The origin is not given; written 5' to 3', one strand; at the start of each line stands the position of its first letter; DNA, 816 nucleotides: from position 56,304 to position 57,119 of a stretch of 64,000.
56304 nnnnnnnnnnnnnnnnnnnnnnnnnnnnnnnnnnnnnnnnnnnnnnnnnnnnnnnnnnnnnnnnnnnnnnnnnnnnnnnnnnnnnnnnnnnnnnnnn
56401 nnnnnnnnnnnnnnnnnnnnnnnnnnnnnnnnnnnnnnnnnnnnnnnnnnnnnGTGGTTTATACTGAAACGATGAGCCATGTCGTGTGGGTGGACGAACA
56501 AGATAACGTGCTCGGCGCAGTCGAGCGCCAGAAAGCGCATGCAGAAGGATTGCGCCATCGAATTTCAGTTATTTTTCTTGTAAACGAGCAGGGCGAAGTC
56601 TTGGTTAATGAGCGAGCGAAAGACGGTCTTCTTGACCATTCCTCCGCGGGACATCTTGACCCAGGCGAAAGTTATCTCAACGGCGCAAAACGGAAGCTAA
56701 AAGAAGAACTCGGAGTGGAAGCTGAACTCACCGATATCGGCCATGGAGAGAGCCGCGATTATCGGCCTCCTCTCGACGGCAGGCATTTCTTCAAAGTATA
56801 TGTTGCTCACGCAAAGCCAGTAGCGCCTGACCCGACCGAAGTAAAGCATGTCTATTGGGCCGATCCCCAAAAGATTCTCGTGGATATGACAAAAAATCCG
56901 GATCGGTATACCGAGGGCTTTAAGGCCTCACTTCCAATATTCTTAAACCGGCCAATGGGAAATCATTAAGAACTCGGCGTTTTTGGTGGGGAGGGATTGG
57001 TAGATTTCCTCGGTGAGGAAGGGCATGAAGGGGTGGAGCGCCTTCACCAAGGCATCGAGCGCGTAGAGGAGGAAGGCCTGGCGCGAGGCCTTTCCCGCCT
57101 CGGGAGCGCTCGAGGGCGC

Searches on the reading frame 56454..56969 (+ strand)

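Call 82: search_protein_families(library=pfam, proteins=[window:56454-56969:+], max_evalue=0.01)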
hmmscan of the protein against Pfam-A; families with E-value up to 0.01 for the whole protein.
window:56454-56969:+ (171 aa): 1 family
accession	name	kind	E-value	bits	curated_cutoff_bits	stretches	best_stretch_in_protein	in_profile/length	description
PF00293.34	NUDIX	-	2.4e-14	53.9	21.1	1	35-148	3-125/134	NUDIX domain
